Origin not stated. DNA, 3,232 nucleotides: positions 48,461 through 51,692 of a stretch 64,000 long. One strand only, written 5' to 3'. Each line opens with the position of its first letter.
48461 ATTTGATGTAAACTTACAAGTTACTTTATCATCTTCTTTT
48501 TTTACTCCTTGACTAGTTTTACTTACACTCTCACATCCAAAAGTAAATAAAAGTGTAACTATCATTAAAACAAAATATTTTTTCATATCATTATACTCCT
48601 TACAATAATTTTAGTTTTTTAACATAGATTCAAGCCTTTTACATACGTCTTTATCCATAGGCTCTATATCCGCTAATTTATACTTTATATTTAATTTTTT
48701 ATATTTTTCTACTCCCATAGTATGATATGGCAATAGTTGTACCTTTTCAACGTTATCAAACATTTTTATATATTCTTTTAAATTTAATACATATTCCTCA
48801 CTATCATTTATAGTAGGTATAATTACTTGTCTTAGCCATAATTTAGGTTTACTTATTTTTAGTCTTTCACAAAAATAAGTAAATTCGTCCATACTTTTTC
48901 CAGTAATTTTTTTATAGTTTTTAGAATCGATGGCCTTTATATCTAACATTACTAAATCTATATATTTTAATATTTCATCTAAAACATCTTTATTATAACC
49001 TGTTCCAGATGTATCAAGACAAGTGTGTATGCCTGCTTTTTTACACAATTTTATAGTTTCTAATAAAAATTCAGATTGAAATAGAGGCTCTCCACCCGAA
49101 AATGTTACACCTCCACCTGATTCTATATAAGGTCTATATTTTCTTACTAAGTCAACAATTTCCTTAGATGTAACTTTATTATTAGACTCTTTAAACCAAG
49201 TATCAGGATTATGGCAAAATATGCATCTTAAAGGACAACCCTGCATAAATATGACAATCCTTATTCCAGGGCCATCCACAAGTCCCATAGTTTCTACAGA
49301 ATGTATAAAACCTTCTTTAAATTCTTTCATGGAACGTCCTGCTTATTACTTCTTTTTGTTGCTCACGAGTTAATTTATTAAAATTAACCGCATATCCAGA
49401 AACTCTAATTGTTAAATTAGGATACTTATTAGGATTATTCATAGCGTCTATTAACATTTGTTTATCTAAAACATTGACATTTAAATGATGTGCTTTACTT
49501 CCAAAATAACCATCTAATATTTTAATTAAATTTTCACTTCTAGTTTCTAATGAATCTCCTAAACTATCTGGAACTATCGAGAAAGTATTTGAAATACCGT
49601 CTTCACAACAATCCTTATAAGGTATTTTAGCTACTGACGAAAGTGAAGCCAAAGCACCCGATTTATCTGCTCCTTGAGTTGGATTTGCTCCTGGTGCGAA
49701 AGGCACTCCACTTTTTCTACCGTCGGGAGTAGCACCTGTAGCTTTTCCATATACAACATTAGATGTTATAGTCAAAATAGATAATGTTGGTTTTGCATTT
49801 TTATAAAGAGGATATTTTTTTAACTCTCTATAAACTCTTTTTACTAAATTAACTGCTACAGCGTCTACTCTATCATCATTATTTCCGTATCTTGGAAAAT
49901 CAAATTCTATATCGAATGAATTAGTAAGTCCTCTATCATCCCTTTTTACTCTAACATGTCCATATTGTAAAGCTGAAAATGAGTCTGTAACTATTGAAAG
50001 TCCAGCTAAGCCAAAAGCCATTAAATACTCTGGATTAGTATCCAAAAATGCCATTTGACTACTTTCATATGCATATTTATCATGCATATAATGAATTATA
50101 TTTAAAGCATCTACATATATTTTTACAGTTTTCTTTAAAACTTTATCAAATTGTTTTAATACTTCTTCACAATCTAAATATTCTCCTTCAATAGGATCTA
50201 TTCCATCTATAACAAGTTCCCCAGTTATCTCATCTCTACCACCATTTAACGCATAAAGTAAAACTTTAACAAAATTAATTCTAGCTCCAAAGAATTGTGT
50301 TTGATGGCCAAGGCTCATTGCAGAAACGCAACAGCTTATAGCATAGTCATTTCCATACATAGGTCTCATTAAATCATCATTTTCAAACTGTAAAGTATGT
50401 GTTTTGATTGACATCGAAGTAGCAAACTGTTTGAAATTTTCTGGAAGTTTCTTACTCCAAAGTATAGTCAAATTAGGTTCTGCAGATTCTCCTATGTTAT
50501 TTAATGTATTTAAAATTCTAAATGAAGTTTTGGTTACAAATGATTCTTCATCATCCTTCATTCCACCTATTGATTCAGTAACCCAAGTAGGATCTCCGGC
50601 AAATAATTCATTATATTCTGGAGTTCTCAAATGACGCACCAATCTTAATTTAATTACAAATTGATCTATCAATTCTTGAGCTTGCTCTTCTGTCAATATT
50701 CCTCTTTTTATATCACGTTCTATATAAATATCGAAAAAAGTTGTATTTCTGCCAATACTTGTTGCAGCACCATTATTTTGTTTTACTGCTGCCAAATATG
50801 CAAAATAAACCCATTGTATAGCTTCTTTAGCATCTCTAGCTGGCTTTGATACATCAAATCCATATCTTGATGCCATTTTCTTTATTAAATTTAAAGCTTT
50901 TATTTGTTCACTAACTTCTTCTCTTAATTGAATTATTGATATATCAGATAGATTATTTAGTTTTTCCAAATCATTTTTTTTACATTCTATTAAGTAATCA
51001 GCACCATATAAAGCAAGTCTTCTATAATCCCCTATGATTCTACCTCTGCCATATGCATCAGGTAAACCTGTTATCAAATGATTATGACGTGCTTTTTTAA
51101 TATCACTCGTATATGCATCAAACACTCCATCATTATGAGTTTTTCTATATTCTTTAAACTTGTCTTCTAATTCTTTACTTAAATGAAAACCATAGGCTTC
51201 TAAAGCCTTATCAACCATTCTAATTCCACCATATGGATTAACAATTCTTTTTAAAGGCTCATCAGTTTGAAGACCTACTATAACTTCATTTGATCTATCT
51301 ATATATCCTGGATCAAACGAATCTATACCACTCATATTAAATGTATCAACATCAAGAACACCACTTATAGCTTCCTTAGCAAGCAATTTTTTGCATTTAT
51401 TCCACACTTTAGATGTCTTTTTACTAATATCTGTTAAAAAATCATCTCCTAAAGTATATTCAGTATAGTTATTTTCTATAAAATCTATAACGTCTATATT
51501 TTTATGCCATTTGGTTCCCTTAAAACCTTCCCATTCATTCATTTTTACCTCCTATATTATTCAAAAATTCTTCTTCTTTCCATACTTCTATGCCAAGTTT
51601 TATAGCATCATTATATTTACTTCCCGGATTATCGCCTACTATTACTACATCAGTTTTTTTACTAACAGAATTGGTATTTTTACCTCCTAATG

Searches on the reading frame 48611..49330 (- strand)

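Call 76: search_protein_families(library=pfam, proteins=[window:48611-49330:-], max_evalue=0.001)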
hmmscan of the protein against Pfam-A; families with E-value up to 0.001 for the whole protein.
window:48611-49330:- (239 aa): 2 families
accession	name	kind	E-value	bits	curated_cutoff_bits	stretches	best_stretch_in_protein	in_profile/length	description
PF04055.27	Radical_SAM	-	1.6e-25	90.7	29.5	1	26-181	1-162/166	Radical SAM superfamily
PF13353.11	Fer4_12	-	4.4e-21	76.1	22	1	18-141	1-125/137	4Fe-4S single cluster domain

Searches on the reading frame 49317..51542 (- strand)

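Call 76: search_protein_families(library=pfam, proteins=[window:49317-51542:-], max_evalue=0.001)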
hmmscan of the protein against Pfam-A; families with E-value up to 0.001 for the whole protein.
window:49317-51542:- (741 aa): 3 families
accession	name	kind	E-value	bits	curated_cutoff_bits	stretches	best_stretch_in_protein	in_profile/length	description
PF02901.20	PFL-like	-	9e-189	629.7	24.3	1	16-599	5-647/647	Pyruvate formate lyase-like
PF01228.26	Gly_radical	-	4.2e-34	117.7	22.2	1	615-722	1-106/106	Glycine radical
PF11230.13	YjjI-like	-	0.00017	20.6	23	0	340-413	149-222/485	Glycyl radical enzyme YjjI-like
